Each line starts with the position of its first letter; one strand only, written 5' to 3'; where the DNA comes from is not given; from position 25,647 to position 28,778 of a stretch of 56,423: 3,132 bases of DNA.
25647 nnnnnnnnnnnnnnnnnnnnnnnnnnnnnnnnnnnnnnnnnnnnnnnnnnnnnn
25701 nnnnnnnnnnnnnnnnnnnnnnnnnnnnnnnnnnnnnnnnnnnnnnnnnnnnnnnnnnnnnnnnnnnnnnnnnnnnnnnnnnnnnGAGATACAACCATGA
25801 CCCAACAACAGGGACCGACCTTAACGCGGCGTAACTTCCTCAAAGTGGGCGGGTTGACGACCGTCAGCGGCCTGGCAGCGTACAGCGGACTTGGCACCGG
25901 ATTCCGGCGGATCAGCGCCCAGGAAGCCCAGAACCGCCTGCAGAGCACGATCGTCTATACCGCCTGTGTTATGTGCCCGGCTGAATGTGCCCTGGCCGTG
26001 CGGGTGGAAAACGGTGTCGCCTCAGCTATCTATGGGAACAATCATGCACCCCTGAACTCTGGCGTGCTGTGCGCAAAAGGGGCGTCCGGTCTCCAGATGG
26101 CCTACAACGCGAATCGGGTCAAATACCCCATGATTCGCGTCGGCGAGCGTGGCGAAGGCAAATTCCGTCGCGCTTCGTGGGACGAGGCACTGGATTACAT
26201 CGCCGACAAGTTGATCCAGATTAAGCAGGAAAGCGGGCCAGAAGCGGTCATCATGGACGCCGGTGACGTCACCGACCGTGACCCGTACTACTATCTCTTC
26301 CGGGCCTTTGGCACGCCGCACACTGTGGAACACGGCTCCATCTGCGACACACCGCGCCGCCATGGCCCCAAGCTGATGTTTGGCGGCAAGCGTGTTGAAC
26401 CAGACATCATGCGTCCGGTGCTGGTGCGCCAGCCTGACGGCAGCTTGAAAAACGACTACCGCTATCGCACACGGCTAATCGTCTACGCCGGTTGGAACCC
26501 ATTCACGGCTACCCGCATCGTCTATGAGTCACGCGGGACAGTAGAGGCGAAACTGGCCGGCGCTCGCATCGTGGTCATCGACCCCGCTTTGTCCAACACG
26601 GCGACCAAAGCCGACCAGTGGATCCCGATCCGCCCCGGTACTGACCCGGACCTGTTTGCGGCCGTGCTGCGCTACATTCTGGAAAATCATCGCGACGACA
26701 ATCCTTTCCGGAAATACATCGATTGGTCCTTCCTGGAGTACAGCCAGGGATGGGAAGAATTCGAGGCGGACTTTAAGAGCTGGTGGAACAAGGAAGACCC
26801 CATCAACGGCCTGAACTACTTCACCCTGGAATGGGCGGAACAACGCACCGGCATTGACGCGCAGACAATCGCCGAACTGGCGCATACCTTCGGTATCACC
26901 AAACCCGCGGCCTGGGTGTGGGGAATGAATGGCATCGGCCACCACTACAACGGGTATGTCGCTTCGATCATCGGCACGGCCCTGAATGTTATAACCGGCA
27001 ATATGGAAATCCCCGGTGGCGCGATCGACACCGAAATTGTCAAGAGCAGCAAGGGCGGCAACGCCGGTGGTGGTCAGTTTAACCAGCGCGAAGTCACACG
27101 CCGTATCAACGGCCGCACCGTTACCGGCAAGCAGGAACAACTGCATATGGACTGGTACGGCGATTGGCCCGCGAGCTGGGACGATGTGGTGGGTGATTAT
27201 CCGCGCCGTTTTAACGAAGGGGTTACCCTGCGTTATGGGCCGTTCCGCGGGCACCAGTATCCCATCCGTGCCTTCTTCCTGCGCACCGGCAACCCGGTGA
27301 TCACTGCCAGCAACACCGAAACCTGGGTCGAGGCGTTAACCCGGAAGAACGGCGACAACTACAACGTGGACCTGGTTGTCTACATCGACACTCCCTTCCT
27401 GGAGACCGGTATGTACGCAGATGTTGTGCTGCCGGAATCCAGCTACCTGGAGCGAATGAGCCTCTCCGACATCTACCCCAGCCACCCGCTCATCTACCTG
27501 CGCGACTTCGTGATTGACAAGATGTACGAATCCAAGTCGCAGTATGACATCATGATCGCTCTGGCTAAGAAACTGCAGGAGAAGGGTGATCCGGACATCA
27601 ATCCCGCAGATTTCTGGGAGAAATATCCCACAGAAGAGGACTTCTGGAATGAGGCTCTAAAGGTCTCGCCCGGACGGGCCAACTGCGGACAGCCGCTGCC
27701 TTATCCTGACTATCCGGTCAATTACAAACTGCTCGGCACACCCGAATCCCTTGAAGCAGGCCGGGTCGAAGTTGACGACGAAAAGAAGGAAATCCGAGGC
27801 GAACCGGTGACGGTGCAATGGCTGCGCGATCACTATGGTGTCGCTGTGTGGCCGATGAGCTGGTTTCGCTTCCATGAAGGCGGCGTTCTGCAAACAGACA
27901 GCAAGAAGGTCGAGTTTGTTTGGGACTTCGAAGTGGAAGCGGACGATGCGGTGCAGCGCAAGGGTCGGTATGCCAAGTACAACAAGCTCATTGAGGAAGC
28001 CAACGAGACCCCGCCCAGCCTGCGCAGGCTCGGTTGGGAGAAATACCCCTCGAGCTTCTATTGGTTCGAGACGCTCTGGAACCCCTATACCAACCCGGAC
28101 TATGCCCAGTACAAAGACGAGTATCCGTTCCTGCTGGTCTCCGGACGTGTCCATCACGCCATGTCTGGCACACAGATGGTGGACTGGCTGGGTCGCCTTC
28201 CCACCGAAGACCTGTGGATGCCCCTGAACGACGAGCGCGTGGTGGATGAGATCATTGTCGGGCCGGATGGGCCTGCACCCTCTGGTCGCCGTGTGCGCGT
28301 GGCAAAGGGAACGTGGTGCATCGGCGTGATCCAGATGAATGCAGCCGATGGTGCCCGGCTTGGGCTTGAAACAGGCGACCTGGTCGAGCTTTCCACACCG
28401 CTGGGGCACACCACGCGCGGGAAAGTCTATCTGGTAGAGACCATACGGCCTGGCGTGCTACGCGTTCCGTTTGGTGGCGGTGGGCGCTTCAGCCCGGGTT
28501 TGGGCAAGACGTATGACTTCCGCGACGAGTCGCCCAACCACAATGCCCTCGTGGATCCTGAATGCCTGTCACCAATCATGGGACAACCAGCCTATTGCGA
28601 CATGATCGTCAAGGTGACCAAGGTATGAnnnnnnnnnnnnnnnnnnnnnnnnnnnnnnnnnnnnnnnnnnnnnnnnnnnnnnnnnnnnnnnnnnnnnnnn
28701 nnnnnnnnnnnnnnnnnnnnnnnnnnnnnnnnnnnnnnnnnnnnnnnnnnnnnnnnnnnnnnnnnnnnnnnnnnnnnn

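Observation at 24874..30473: Uncharacterised Tat-exported molybdoenzyme operon (B-A-chaperone-C order, both A and B with twin-arginine signals)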

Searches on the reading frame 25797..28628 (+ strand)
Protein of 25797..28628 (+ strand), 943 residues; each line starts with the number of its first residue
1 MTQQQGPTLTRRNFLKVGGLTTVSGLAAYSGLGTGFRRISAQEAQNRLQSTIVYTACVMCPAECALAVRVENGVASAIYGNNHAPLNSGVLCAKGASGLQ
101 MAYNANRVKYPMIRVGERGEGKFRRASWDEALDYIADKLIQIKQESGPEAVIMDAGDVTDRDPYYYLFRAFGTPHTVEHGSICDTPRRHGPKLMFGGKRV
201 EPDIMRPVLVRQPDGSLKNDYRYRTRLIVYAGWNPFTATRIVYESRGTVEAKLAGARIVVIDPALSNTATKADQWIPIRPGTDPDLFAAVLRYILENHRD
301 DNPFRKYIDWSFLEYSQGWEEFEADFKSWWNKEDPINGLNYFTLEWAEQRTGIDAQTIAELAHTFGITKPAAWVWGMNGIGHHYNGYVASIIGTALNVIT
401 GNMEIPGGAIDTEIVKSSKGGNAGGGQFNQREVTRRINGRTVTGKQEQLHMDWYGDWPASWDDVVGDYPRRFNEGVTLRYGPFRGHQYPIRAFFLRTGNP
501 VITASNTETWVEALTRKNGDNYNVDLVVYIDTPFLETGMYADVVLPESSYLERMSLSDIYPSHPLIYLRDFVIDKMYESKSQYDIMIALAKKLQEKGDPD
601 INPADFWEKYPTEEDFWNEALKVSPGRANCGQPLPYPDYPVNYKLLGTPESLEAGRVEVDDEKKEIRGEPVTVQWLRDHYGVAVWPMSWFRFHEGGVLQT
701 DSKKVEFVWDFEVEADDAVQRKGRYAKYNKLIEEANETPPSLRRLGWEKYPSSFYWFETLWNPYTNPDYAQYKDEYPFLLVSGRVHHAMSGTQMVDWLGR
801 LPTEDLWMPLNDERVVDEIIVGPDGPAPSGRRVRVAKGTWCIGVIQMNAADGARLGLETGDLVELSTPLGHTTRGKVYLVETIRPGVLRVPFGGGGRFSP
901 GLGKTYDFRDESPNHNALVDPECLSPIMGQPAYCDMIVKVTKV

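Call 3: search_protein_families(library=pfam, proteins=[window:25797-28628:+])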
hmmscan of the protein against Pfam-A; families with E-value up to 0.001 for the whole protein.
window:25797-28628:+ (943 aa): 3 families
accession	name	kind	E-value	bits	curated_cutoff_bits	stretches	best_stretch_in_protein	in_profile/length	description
PF00384.28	Molybdopterin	-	2.2e-34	119.5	24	1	107-592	1-353/353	Molybdopterin oxidoreductase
PF04879.21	Molybdop_Fe4S4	-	5.6e-12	45.9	22.7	1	52-104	3-55/55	Molybdopterin oxidoreductase Fe4S4 domain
PF01568.27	Molydop_binding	-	9.9e-11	42.1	26.8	1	843-933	30-106/110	Molydopterin dinucleotide binding domain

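Call 4: search_protein_families(library=ncbifam, proteins=[window:25797-28628:+])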
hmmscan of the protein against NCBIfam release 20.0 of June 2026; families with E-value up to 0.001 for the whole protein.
window:25797-28628:+ (943 aa): 26 families (the best 25 are shown)
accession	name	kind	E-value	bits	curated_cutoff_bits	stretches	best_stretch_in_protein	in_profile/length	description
NF012032.0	PRK15488.1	equivalog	2.6e-73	247.3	694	1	9-594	3-528/759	thiosulfate reductase PhsA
TIGR02166.1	dmsA_ynfE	subfamily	5.9e-59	199.9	777.7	3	9-156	1-153/794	DMSO/selenate family reductase complex A subunit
TIGR03479.1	DMSO_red_II_alp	subfamily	2.9e-55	187.8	984.75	3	54-157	60-170/913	molybdopterin-dependent oxidoreductase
TIGR01591.1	Fdh-alpha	equivalog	3.4e-52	177.4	666.25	1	55-594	1-479/672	formate dehydrogenase subunit alpha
NF041714.1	arsenate_red_ArrA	equivalog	4.3e-49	167.4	1600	1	11-415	5-405/848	arsenate respiratory reductase molybdopterin-containing subunit ArrA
NF011566.1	PRK14990.1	exception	5.2e-42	143.8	1600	2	10-157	15-169/814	dimethylsulfoxide reductase subunit A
NF041884.1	selenate_YnfF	exception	1.2e-40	139.2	1650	1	9-409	1-397/798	selenate/tellurate reductase subunit YnfF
NF041885.1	selenate_YnfE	exception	6e-39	133.5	1675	2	9-154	3-155/805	selenate/tellurate reductase subunit YnfE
NF047855.1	AssmNtatRedNasC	equivalog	4.7e-35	121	1100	2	250-595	204-506/708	assimilatory nitrate reductase catalytic subunit NasC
NF041783.2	mnquin_red_QrcB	equivalog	3.9e-32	111.2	440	1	52-158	52-152/695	menaquinone reductase molybdopterin-binding-like subunit QrcB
TIGR00509.1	bisC_fam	subfamily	3.6e-30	104.9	1017.55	2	249-595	198-512/772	molybdopterin guanine dinucleotide-containing S/N-oxide reductase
TIGR01553.1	formate-DH-alph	equivalog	1.8e-25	88.9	814.2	2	9-141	2-138/1009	formate dehydrogenase-N subunit alpha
NF011567.1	PRK14991.1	equivalog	1.9e-25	88.8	1750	4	256-304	318-369/1022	tetrathionate reductase subunit TtrA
NF011682.0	PRK15102.1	equivalog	6.3e-22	77.5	909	3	9-153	4-150/829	trimethylamine-N-oxide reductase TorA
NF042978.1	EthbenzDh_ebdA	equivalog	1.7e-20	72.4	2000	1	90-158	125-193/977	ethylbenzene dehydrogenase subunit alpha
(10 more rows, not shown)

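Call 5: find_homologous_proteins(query=window:25797-28628:+)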
Query window:25797-28628:+ (943 aa): 1094 proteins with E <= 0.001 among 8000 candidates; the best 120 are listed.
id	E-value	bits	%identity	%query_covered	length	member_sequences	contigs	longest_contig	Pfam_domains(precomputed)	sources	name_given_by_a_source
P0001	0.0e+0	2205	98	100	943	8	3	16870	PF00384.28,PF01568.28,PF04879.22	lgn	-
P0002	0.0e+0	2043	89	100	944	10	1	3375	PF00384.28,PF01568.28,PF04879.22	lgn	-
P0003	0.0e+0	1971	86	100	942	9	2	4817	PF00384.28,PF01568.28,PF04879.22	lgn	-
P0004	0.0e+0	1820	79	100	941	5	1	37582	PF00384.28,PF01568.28,PF04879.22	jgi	-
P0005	0.0e+0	1819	79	99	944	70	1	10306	PF00384.28,PF01568.28,PF04879.22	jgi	jgi:anaerobic selenocysteine-containing dehydrogenase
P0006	0.0e+0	1815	79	100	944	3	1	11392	PF00384.28,PF01568.28,PF04879.22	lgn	-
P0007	0.0e+0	1813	79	100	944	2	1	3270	PF00384.28,PF01568.28,PF04879.22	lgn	-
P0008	0.0e+0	1807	78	100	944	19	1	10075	PF00384.28,PF01568.28,PF04879.22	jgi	jgi:anaerobic selenocysteine-containing dehydrogenase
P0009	0.0e+0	1806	78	100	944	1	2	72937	PF00384.28,PF01568.28,PF04879.22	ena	-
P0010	0.0e+0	1806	79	99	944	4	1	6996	PF00384.28,PF01568.28,PF04879.22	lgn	-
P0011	0.0e+0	1805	78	100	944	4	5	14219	PF00384.28,PF01568.28,PF04879.22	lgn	-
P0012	0.0e+0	1803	79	100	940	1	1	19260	PF00384.28,PF01568.28,PF04879.22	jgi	jgi:anaerobic selenocysteine-containing dehydrogenase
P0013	0.0e+0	1794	78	100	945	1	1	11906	PF00384.28,PF01568.28,PF04879.22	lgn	-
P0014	0.0e+0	1793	78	100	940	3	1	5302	PF00384.28,PF01568.28,PF04879.22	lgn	-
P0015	0.0e+0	1792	78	100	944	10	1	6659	PF00384.28,PF01568.28,PF04879.22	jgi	jgi:anaerobic selenocysteine-containing dehydrogenase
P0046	0.0e+0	1547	69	99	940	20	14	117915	PF00384.28,PF01568.28,PF04879.22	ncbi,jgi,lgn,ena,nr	ncbi:MAG: dehydrogenase [Candidatus Rokubacteria bacterium RBG_16_73_20]|nr:MAG: dehydrogenase [Cand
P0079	0.0e+0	1324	60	100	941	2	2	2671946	PF00384.28,PF01568.28,PF04879.22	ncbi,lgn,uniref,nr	ncbi:molybdopterin-containing oxidoreductase family protein [Neomoorella humiferrea]|uniref:Dimethyl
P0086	0.0e+0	1307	59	99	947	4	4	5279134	PF10518.15,PF00384.28,PF01568.28,PF04879.22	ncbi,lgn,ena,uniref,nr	ncbi:molybdopterin oxidoreductase [Desulfitobacterium hafniense DCB-2]|uniref:Molybdopterin oxidored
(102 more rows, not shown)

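Call 6: search_solved_structures(query=window:25797-28628:+, max_evalue=0.00001)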
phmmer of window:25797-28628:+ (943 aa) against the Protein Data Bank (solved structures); distinct sequences matched with E-value up to 0.00001: 52.
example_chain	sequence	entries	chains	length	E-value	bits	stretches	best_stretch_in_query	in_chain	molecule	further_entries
9vap_A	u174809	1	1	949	3.1e-40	141.3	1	9-410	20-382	Formate dehydrogenase molybdopterin-binding subunit FdhA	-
2vpw_A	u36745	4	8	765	1.6e-39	138.9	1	10-409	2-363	THIOSULFATE REDUCTASE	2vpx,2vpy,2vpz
6cz7_A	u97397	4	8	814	3.3e-39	137.9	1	54-410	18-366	ArrA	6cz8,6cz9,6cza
5e7o_A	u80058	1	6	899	1.3e-33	119.4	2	88-317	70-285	DMSO reductase family type II enzyme, molybdopterin subunit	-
4ydd_A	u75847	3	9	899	3.6e-33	117.9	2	88-317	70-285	DMSO reductase family type II enzyme, molybdopterin subunit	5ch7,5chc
1aa6_A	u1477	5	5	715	4.9e-24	87.7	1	53-412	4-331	FORMATE DEHYDROGENASE H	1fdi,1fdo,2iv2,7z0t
7qv7_S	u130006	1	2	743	8.1e-23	83.7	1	53-410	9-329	Hydrogen dependent carbon dioxide reductase subunit FdhF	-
8rqz_C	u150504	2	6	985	1.9e-22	82.4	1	46-608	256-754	Probable oxidoreductase YjgC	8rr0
9gzq_A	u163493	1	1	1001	2.1e-22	82.3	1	46-608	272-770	Probable oxidoreductase YjgC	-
7bkb_D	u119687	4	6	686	9.3e-22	80.1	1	52-304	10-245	Formate dehydrogenase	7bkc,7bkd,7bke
2e7z_A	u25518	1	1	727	2.1e-21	79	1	55-169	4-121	Acetylene hydratase Ahy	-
7l5i_A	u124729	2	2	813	1e-19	73.4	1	117-594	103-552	Trimethylamine-N-oxide reductase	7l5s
2jim_A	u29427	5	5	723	2.7e-19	72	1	53-555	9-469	PERIPLASMIC NITRATE REDUCTASE | PROTEIN (PERIPLASMIC NITRATE REDUCTASE)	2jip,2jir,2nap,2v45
2jio_A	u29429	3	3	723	9.5e-19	70.2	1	53-555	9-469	PERIPLASMIC NITRATE REDUCTASE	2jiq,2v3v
9t1s_L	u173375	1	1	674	2.6e-18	68.8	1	52-410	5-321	formate dehydrogenase (coenzyme F420)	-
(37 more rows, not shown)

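Call 8: list_cluster_members(proteins=[P0086, P0079, P0046, P0001, window:25797-28628:+])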
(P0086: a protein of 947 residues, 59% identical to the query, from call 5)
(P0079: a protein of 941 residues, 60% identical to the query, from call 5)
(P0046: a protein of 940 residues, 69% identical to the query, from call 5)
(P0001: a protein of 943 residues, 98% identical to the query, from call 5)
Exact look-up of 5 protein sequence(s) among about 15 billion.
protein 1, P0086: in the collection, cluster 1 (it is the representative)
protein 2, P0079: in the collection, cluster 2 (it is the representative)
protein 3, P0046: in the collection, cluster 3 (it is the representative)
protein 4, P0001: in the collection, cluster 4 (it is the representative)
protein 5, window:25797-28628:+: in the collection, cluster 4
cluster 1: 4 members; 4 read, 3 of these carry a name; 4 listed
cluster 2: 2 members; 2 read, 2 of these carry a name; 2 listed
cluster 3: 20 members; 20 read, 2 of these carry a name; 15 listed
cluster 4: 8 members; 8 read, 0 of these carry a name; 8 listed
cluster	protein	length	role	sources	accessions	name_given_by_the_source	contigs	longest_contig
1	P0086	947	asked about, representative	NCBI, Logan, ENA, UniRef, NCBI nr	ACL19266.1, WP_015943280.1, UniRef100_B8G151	molybdopterin oxidoreductase [Desulfitobacterium hafniense DCB-2] | Molybdopterin oxidoreductase n=1 Tax=Desulfitobacterium hafniense (strain DSM 10664 / ... | molybdopterin-dependent oxidoreductase [Desulfitobacterium hafniense]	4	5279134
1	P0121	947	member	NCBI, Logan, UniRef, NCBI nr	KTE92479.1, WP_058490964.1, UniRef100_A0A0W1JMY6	dehydrogenase [Desulfitobacterium hafniense] | Dehydrogenase n=1 Tax=Desulfitobacterium hafniense TaxID=49338 RepID=A0A0W1JMY6_DESHA | molybdopterin-dependent oxidoreductase [Desulfitobacterium hafniense]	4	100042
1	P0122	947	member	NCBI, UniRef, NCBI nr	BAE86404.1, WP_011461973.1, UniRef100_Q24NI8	molybdopterin-containing oxidoreductase family protein [Desulfitobacterium hafniense] | Putative anaerobic dehydrogenase n=1 Tax=Desulfitobacterium hafniense (strain Y51) ... | molybdopterin-dependent oxidoreductase [Desulfitobacterium hafniense]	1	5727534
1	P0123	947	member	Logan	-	-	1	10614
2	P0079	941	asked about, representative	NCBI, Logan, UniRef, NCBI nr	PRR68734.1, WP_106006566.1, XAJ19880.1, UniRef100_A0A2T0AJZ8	molybdopterin-containing oxidoreductase family protein [Neomoorella humiferrea] | Dimethyl sulfoxide reductase DmsA n=1 Tax=Neomoorella humiferrea TaxID=676965 ... | molybdopterin-dependent oxidoreductase [Moorella humiferrea]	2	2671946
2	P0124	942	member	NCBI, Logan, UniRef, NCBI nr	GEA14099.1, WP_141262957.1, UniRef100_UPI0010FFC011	dehydrogenase [Moorella sp. E308F] | molybdopterin-containing oxidoreductase family protein n=1 Tax=Moorella sp. E308F ... | molybdopterin-dependent oxidoreductase [Moorella sp. E308F]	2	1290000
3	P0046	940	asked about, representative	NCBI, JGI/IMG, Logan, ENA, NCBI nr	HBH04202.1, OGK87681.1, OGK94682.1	MAG: dehydrogenase [Candidatus Rokubacteria bacterium RBG_16_73_20] | MAG: dehydrogenase [Candidatus Rokubacteria bacterium GWA2_73_35]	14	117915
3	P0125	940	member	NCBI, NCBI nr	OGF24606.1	MAG: dehydrogenase [Candidatus Eisenbacteria bacterium RBG_19FT_COMBO_70_11]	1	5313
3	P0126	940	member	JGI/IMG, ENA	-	-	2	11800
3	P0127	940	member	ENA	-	-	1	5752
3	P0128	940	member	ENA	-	-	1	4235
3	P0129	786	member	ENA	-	-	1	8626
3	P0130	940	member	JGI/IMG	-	-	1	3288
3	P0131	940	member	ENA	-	-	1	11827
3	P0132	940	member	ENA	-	-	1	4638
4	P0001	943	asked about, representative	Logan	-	-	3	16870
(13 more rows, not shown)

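Call 10: find_encoding_contigs(protein=P0086, flank=8000, max_places=2)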
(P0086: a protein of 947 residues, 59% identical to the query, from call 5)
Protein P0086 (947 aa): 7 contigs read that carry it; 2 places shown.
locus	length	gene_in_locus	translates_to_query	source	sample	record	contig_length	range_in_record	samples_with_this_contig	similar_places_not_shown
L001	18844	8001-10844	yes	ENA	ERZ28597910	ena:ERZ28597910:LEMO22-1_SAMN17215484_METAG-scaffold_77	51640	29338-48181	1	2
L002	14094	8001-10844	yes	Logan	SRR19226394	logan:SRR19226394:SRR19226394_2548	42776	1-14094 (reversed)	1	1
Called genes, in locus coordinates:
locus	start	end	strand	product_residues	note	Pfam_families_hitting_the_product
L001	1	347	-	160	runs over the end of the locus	PF09719:C_GCAxxG_C_C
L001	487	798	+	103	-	PF12840:HTH_20 (weak), PF01022:HTH_5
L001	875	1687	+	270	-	PF01135:PCMT (weak), PF01209:Ubie_methyltran, PF06325:PrmA, PF13489:Methyltransf_23, PF13847:Methyltransf_31, PF08241:Methyltransf_11, PF08242:Methyltransf_12, PF13649:Methyltransf_25, +1 more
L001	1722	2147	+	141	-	PF18423:zf_CopZ, PF04324:Fer2_BFD (weak)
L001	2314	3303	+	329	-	PF12974:Phosphonate-bd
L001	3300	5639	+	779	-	PF00672:HAMP, PF13426:PAS_9, PF13185:GAF_2, PF01590:GAF (weak), PF13492:GAF_3 (weak), PF07730:HisKA_3, PF02518:HATPase_c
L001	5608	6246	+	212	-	PF00072:Response_reg, PF08281:Sigma70_r4_2 (weak), PF00196:GerE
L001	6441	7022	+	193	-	PF12838:Fer4_7 (weak), PF13247:Fer4_11, PF13237:Fer4_10, PF13187:Fer4_9 (weak), PF25160:LdpA_Fe-S-bd (weak), PF00037:Fer4, PF12797:Fer4_2 (weak), PF12837:Fer4_6 (weak), +2 more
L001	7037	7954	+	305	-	PF03916:NrfD, PF14589:NrfD_2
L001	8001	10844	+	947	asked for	PF10518:TAT_signal (weak), PF04879:Molybdop_Fe4S4, PF00384:Molybdopterin, PF01568:Molydop_binding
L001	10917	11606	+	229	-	PF02613:Nitrate_red_del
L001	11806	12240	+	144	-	PF01451:LMWPc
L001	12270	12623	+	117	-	PF01022:HTH_5, PF12840:HTH_20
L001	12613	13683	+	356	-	PF01758:SBF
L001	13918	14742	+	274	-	PF11300:DUF3102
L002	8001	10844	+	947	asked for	PF10518:TAT_signal (weak), PF04879:Molybdop_Fe4S4, PF00384:Molybdopterin, PF01568:Molydop_binding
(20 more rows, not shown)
